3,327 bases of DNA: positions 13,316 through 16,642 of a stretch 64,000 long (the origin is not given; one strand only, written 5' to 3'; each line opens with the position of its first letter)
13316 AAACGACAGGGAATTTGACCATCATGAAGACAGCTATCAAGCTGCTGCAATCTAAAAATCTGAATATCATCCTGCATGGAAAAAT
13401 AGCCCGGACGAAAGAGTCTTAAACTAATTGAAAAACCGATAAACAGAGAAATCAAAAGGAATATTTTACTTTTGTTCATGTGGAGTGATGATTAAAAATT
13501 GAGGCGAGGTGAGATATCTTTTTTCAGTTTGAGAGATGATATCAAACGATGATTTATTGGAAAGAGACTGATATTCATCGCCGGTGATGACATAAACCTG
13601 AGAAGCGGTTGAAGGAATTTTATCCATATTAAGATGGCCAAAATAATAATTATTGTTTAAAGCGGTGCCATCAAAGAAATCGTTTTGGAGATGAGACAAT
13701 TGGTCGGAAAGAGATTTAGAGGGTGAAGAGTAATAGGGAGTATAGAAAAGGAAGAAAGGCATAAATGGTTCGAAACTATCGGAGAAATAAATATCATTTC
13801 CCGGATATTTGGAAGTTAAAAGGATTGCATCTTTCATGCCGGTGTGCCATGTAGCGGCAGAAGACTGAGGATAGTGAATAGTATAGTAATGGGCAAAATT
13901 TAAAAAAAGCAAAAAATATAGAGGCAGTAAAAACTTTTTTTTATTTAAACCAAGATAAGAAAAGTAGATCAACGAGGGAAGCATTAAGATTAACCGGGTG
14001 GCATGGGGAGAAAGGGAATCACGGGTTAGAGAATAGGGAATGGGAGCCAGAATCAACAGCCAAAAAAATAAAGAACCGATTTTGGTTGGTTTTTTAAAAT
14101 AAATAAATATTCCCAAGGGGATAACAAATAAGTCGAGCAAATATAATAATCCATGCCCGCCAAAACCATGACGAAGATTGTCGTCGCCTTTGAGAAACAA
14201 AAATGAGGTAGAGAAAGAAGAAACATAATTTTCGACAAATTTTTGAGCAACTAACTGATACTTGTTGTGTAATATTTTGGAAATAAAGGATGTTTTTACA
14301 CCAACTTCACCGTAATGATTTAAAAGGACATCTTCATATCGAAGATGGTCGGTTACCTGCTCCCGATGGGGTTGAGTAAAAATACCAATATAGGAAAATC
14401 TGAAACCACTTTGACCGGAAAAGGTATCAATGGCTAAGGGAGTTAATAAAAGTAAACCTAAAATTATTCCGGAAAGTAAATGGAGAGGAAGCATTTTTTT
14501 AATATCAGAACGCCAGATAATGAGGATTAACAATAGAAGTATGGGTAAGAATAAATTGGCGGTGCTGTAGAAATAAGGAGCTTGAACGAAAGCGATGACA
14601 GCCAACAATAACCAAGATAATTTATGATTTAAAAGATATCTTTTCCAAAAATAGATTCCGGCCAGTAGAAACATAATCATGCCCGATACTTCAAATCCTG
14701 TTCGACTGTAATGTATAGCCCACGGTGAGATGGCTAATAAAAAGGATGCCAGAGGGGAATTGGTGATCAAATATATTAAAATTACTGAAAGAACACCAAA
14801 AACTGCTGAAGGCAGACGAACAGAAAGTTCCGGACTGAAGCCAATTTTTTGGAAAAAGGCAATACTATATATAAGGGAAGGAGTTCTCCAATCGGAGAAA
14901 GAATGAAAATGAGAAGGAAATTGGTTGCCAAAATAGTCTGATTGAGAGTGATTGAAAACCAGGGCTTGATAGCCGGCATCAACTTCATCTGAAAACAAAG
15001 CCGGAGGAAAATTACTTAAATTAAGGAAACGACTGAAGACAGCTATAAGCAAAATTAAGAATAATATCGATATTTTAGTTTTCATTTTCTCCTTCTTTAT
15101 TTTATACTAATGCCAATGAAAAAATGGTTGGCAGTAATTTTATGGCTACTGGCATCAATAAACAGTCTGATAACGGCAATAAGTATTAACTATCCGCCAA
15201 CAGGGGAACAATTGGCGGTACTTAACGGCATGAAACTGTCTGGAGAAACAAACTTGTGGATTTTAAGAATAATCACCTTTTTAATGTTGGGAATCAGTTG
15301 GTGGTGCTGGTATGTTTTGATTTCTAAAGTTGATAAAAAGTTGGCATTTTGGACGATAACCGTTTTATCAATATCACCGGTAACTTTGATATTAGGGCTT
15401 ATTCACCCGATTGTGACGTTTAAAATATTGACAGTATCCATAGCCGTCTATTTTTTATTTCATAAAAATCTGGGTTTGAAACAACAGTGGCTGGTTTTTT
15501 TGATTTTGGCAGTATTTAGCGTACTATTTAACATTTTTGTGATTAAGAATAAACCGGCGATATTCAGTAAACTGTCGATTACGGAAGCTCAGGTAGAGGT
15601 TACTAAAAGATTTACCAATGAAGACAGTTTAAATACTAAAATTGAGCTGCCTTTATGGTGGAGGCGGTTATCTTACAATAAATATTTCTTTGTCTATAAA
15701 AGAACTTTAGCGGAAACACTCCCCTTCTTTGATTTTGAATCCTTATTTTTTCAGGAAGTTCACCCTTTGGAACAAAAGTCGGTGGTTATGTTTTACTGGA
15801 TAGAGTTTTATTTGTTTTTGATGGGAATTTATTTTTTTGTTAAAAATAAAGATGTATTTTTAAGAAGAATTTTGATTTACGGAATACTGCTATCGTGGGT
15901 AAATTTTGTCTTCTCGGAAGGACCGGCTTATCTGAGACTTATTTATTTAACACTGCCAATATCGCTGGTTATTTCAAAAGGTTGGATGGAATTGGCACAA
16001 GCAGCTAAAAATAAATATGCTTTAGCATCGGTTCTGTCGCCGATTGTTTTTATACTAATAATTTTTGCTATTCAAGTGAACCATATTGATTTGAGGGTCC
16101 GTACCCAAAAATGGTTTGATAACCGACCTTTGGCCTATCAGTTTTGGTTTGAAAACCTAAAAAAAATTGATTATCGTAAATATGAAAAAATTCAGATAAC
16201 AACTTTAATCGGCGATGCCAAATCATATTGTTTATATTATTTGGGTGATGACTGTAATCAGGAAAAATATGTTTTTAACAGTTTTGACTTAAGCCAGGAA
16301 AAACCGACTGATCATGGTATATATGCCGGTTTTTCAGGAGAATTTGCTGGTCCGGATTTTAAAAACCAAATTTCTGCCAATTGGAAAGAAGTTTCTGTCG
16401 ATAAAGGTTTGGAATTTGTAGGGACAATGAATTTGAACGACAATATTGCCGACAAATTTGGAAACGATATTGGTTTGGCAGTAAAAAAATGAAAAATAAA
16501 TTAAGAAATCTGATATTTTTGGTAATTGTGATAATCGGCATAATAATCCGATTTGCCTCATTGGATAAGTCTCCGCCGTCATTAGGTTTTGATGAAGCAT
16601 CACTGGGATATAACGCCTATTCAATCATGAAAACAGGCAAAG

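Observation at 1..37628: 37-kb contiguous glycosylation super-locus combining GT2/GT4 enzymes, lipid-P-sugar synthases, a flippase, about 11 GT-C membrane transferases and B12-radical-SAM enzymes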

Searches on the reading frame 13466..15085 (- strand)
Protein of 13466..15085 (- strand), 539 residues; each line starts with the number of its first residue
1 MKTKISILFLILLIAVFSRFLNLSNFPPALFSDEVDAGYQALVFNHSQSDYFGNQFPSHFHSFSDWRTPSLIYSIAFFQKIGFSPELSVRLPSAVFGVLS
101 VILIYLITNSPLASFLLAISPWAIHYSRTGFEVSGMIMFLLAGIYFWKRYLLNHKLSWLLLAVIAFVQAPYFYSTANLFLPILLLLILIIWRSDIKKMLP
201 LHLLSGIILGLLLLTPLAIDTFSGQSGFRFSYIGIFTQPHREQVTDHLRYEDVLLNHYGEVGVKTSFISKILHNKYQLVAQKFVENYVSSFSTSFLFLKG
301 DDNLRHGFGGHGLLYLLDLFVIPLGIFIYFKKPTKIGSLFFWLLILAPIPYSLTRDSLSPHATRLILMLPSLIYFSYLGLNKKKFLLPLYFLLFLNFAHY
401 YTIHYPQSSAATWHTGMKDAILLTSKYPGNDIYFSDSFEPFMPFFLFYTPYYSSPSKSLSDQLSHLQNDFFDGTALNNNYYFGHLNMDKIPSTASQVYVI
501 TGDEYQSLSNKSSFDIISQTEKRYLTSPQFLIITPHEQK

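Call 4: search_protein_families(library=pfam, proteins=[window:13466-15085:-], max_evalue=0.01)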
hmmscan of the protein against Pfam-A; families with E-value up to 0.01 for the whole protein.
window:13466-15085:- (539 aa): 2 families
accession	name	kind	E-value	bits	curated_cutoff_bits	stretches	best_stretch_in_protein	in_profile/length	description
PF13231.12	PMT_2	-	1.4e-09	38.8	26.1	1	69-217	4-157/160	Dolichyl-phosphate-mannose-protein mannosyltransferase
PF02366.24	PMT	-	9.2e-06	25.8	22.7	1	11-208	3-223/245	Dolichyl-phosphate-mannose-protein mannosyltransferase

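Call 9: find_encoding_contigs(protein=window:13466-15085:-, flank=10000, max_places=6)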
Protein window:13466-15085:- (539 aa): 5 contigs read that carry it; 2 places shown.
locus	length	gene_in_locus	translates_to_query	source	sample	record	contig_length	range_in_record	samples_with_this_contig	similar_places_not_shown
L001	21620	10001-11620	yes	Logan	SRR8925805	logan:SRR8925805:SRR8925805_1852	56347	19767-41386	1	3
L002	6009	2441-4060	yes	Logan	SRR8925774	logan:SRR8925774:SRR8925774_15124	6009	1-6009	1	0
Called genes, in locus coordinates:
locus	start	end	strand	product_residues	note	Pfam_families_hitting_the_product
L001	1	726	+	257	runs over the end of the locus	PF00535:Glycos_transf_2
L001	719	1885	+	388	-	PF13439:Glyco_transf_4 (weak), PF00534:Glycos_transf_1, PF13692:Glyco_trans_1_4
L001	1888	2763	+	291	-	PF00535:Glycos_transf_2, PF10111:Glyco_tranf_2_2 (faint), PF13641:Glyco_tranf_2_3, PF13506:Glyco_transf_21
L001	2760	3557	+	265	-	PF00535:Glycos_transf_2, PF10111:Glyco_tranf_2_2, PF13641:Glyco_tranf_2_3, PF13712:Glyco_tranf_2_5 (weak), PF13632:Glyco_trans_2_3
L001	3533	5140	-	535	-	PF13231:PMT_2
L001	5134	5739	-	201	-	-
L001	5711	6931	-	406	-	-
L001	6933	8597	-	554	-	PF02366:PMT (weak), PF13231:PMT_2 (weak)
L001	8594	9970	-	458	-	-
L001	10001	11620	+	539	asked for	PF02366:PMT (weak), PF13231:PMT_2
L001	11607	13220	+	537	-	PF10131:PTPS_related (weak)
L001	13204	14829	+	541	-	-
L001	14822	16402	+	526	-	-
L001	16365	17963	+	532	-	PF02366:PMT (weak)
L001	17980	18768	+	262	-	PF00535:Glycos_transf_2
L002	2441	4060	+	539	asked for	PF02366:PMT (weak), PF13231:PMT_2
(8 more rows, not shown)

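Call 15: find_homologous_proteins(query=window:13466-15085:-, max_evalue=0.00001)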
Query window:13466-15085:- (539 aa): 531 proteins with E <= 0.00001 among 8000 candidates; the best 120 are listed.
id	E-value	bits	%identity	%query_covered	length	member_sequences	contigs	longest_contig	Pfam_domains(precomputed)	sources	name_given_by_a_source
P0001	0.0e+0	1195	100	100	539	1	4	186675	PF02366.25,PF13231.13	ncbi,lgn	-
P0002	3.8e-238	810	66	100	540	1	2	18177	PF13231.13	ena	-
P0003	9.0e-228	776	64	99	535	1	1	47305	PF13231.13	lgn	-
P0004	5.8e-226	770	62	100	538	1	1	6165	-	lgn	-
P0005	7.8e-224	763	63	100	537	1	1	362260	PF13231.13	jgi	jgi:hypothetical protein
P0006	1.1e-223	762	62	99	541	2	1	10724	PF13231.13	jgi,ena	-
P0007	2.6e-222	758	62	99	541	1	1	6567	PF13231.13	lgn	-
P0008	2.0e-208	712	60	99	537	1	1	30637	PF13231.13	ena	-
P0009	2.9e-207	708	58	99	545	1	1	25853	PF13231.13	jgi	jgi:hypothetical protein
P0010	1.2e-195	670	57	99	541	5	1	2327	-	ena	-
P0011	6.8e-195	667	58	98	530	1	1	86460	-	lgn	-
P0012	3.8e-190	652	54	99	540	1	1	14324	PF13231.13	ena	-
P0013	4.1e-189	648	56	100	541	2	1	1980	PF13231.13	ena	-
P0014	1.6e-186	640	56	99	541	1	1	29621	PF13231.13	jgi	jgi:hypothetical protein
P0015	1.6e-185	636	54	98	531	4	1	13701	PF13231.13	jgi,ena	-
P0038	1.1e-175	604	53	97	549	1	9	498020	-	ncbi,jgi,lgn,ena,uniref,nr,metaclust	ncbi:MAG: hypothetical protein US68_C0002G0040 [Candidatus Shapirobacteria bacterium GW2011_GWE1_38_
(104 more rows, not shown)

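Call 17: find_encoding_contigs(protein=P0038, flank=10000, max_places=2)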
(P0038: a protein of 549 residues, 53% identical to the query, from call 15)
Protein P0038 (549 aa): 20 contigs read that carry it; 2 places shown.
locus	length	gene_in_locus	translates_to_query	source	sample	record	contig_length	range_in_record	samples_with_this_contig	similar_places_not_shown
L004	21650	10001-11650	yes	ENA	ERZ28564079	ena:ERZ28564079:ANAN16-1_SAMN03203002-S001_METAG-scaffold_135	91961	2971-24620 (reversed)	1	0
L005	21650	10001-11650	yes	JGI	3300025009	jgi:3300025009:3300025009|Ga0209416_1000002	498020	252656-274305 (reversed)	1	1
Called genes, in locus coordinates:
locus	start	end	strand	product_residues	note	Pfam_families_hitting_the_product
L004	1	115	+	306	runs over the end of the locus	PF00535:Glycos_transf_2, PF13641:Glyco_tranf_2_3, PF13632:Glyco_trans_2_3 (weak)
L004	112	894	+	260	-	PF00535:Glycos_transf_2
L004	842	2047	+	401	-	PF13439:Glyco_transf_4 (faint), PF00534:Glycos_transf_1, PF13692:Glyco_trans_1_4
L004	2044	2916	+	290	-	PF00535:Glycos_transf_2, PF10111:Glyco_tranf_2_2 (faint), PF13641:Glyco_tranf_2_3, PF13506:Glyco_transf_21, PF13632:Glyco_trans_2_3 (weak)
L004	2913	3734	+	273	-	PF00535:Glycos_transf_2, PF10111:Glyco_tranf_2_2 (weak), PF13641:Glyco_tranf_2_3, PF13632:Glyco_trans_2_3 (weak)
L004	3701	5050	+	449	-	-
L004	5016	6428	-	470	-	PF13231:PMT_2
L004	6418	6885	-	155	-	-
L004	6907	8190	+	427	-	-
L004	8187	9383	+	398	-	PF09594:GT87 (weak)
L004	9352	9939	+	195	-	-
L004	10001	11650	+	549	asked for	-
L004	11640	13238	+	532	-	-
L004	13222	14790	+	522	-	PF13231:PMT_2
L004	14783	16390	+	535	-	PF02366:PMT (weak)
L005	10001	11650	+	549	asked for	-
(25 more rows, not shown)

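Call 20: find_related_loci(query=A1, collection=genome_contigs, flank=10000)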
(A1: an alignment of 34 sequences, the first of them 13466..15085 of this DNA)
Query A1 (539 aa) in genome_contigs; peptide patterns used: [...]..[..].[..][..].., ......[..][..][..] (x = any residue, [..] = any of these).
92 stretches matched a pattern; 56 encode a relative of the query (tblastn E <= 1e-3); 55 distinct loci.
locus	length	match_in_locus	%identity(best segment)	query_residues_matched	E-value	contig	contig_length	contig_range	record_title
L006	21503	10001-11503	56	5-511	0e+0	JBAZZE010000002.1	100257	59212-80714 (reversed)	MAG: Candidatus Shapirobacteria bacterium isolate SO_2017_GW1_99 NODE_1375_length_100257_cov_2.338120_OW334_2017, whole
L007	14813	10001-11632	54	1-533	0e+0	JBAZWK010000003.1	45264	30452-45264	MAG: Candidatus Shapirobacteria bacterium isolate SO_2017_GW1_30 NODE_3954_length_45264_cov_1.095310_OW334_2017, whole g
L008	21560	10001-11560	52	5-532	1e-177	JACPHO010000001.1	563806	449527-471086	MAG: Candidatus Shapirobacteria bacterium isolate NC_groundwater_416_Ag_B-0.1um_40_33 GD18-4_B1_scaffold_56969, whole ge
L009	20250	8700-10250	56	19-533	2e-175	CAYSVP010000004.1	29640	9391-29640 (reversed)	MAG TPA_asm: uncultured Gammaproteobacteria bacterium isolate SRP294416_co1_8 genome assembly, contig: NODE_2749_length_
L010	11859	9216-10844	53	1-533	1e-173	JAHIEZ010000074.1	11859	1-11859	MAG: Patescibacteria group bacterium isolate KR11_0.1_MetaG.mb.53 KR11_0.1_MetaG.mb.53_k141_848272, whole genome shotgun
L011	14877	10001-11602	53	15-538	2e-173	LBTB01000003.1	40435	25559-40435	MAG: Candidatus Shapirobacteria bacterium GW2011_GWF2_37_20 US46_C0003, whole genome shotgun sequence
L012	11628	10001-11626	50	1-532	1e-169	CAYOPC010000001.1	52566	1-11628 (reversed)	MAG TPA_asm: uncultured Gammaproteobacteria bacterium isolate SRP294416_co3_77 genome assembly, contig: NODE_549_length_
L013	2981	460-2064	52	9-537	3e-176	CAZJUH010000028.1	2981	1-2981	MAG TPA_asm: uncultured Gammaproteobacteria bacterium isolate binchicken_co220_54 genome assembly, contig: NODE_22755_le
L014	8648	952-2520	51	15-535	2e-164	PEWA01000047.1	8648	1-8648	MAG: Candidatus Shapirobacteria bacterium CG06_land_8_20_14_3_00_40_12 CG06_land_8_20_14_3.00_150_scaffold_5113_c, whole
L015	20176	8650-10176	52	6-532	1e-162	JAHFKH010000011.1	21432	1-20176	MAG: Candidatus Shapirobacteria bacterium isolate nzgw405 NODE_3305_length_21433_cov_3.110548, whole genome shotgun sequ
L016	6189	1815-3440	51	1-534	5e-164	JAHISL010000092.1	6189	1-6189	MAG: Patescibacteria group bacterium isolate MM_PC_MetaG.mb.172 MM_PC_MetaG.mb.172_k141_1560324, whole genome shotgun se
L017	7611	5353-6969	51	4-537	2e-162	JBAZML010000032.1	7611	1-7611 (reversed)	MAG: Candidatus Shapirobacteria bacterium isolate SO_2017_LW4_41 scaffold_18621_c1_LW137-91_2017, whole genome shotgun s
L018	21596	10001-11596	51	14-533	2e-160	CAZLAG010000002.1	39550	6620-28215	MAG TPA_asm: uncultured Gammaproteobacteria bacterium isolate SRP170004_co1_581 genome assembly, contig: NODE_1340_lengt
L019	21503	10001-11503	52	19-512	1e-159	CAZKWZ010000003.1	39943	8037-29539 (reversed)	MAG TPA_asm: uncultured Gammaproteobacteria bacterium isolate SRP220891_co1_32 genome assembly, contig: NODE_1940_length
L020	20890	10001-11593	50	16-537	1e-155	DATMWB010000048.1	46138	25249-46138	MAG TPA_asm: Candidatus Methanoperedens sp. isolate SMAG_U13083 k141_697579, whole genome shotgun sequence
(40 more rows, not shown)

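Call 39: search_solved_structures(query=A1, max_evalue=1)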
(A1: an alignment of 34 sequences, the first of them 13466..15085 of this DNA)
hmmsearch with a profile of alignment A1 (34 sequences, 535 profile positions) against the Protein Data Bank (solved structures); distinct sequences matched with E-value up to 1: 1.
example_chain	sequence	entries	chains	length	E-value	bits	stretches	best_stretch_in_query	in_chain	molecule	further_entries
5mqc_C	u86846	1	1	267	0.0065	18.6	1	41-92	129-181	VP3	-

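Call 45: predict_structure(alignment_id=A1)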
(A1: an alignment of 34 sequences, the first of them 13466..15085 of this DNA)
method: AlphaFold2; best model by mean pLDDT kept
length: 539 residues; sequences in the alignment: 34
mean_pLDDT: 87.9   pTM: 0.87
mean pLDDT of the five models: 87.9, 85.9, 83.2, 83.0, 80.7
residues with pLDDT >= 90: 336; 70-90: 160; 50-70: 29; < 50: 14
segments of 3 or more residues with pLDDT < 50: 227-237
pLDDT, mean of each block of 10 residues (from residue 1): 88 96 90 91 90 79 72 95 95 97 97 97 91 91 97 96 95 83 94 94 96 88 61 48 68 78 77 75 87 87 75 89 98 97 93 71 83 97 95 94 92 93 91 93 91 75 91 92 93 87 93 93 92 83
secondary structure, 60 per line:
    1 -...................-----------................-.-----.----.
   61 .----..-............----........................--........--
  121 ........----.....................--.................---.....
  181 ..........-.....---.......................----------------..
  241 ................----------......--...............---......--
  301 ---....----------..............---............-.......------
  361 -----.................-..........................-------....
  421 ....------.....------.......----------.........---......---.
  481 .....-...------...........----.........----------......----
elements in order: H2-20 H32-47 H69-80 H85-108 H111-118 H121-128 H133-153 H156-172 H176-190 H192-196 H200-222 H239-256 H267-272 H275-289 H293-298 H304-307 H318-331 H335-346 H348-354 H366-382 H384-409 H417-424 E431-435 H442-448 H459-462 E463-467 E471-476 E480-485 E496-501 H502-506 E514-519 E530-535

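Call 49: fold_search(model_id=the predicted structure, library=pdb)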
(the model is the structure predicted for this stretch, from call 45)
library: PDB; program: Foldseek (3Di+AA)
matches with E <= 10: 226; with E <= 0.001: 23
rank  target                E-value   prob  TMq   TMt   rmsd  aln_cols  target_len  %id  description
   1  6s7o_A                2.2e-07  1.00  0.51  0.43  12.9       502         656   12  Cryo-EM structure of human oligosaccharyltransferase complex OST-A (released 2019-12-18)
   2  9n9j_I                4.3e-07  1.00  0.50  0.40  12.9       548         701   12  Structure of a GRP94 folding intermediate engaged with a CCDC134- and FKBP11-bound secretory translocon (released 2025-11-19)
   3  7oci_F                4.5e-07  1.00  0.46  0.40  12.3       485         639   13  Cryo-EM structure of yeast Ost6p containing oligosaccharyltransferase complex (released 2022-02-16)
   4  8pn9_A                4.9e-07  1.00  0.46  0.39  14.1       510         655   12  Structure of human oligosaccharyltransferase OST-A complex bound to NGI-1 (released 2024-05-08)
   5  8agc_A                7.6e-07  1.00  0.47  0.38  15.0       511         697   12  Structure of yeast oligosaccharylransferase complex with lipid-linked oligosaccharide and non-acceptor peptide bound (released 2022-12-07)
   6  6ezn_F                1.0e-06  1.00  0.46  0.40  13.3       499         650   12  Cryo-EM structure of the yeast oligosaccharyltransferase (OST) complex (released 2018-01-17)
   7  8b6l_I                1.3e-06  1.00  0.48  0.39  13.1       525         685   14  Subtomogram average of the human Sec61-TRAP-OSTA-translocon (released 2022-12-07)
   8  6s7t_A                1.5e-06  1.00  0.50  0.39  12.8       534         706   13  Cryo-EM structure of human oligosaccharyltransferase complex OST-B (released 2019-12-18)
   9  5ogl_A                1.7e-06  1.00  0.44  0.35  15.1       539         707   14  Structure of bacterial oligosaccharyltransferase PglB in complex with an acceptor peptide and an lipid-linked oligosac (released 2017-10-25)
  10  6c26_A                2.4e-06  1.00  0.43  0.37  12.8       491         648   13  The Cryo-EM structure of a eukaryotic oligosaccharyl transferase complex (released 2018-01-31)
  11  8agb_A                3.1e-06  1.00  0.45  0.39  12.9       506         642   11  Structure of yeast oligosaccharylransferase complex with lipid-linked oligosaccharide bound (released 2022-12-07)
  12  8age_A                3.5e-06  1.00  0.49  0.42  11.2       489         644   13  Structure of yeast oligosaccharylransferase complex with acceptor peptide bound (released 2022-12-07)
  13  6gxc_A                4.3e-06  1.00  0.44  0.35  14.9       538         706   14  Bacterial oligosaccharyltransferase PglB in complex with an inhibitory peptide and a reactive lipid-linked oligosaccha (released 2018-11-14)
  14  6ftg_5                8.0e-06  1.00  0.47  0.40  13.2       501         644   14  Subtomogram average of OST-containing ribosome-translocon complexes from canine rough microsomal membranes (released 2018-03-21)
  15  3wak                  1.2e-05  1.00  0.46  0.30  13.9       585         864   14  Crystal structure of the Archaeoglobus fulgidus oligosaccharyltransferase (O29867_ARCFU) in the apo form (released 2013-10-30)
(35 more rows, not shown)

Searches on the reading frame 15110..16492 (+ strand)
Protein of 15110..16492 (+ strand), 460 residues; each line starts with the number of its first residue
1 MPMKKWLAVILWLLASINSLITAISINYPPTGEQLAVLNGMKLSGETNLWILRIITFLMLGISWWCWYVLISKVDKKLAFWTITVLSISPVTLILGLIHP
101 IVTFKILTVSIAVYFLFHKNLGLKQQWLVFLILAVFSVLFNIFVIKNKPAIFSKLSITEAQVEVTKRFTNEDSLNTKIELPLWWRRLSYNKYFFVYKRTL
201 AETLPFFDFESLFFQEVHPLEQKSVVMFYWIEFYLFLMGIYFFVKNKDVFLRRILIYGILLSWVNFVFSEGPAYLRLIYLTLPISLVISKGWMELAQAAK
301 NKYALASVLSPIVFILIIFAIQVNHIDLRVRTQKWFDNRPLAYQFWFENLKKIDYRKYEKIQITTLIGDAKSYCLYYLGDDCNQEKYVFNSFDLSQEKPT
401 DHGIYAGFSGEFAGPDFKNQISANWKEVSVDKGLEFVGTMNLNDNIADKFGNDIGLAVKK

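Call 4: search_protein_families(library=pfam, proteins=[window:15110-16492:+], max_evalue=0.01)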
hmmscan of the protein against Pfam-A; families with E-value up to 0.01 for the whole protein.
window:15110-16492:+ (460 aa): 0 families

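Call 12: search_protein_families(library=ncbifam, proteins=[window:15110-16492:+], max_evalue=0.01)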
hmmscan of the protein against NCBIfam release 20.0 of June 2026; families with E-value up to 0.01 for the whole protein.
window:15110-16492:+ (460 aa): 0 families

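Call 26: search_protein_families(library=pfam, proteins=[window:15110-16492:+], max_evalue=5)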
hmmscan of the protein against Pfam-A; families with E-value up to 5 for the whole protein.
window:15110-16492:+ (460 aa): 0 families

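Call 96: search_protein_families(library=pfam, alignment_id=A4, max_evalue=0.1)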
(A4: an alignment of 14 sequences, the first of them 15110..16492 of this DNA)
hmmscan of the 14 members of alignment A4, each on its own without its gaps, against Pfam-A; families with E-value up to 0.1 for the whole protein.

A. member 1, window:15110-16492:+ (460 aa): 0 families

B. families by the number of members that match (of 14 scanned): 2 families
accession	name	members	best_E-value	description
PF05545.16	FixQ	1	0.025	Cbb3-type cytochrome oxidase component FixQ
PF13980.11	UPF0370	1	0.089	Uncharacterised protein family (UPF0370)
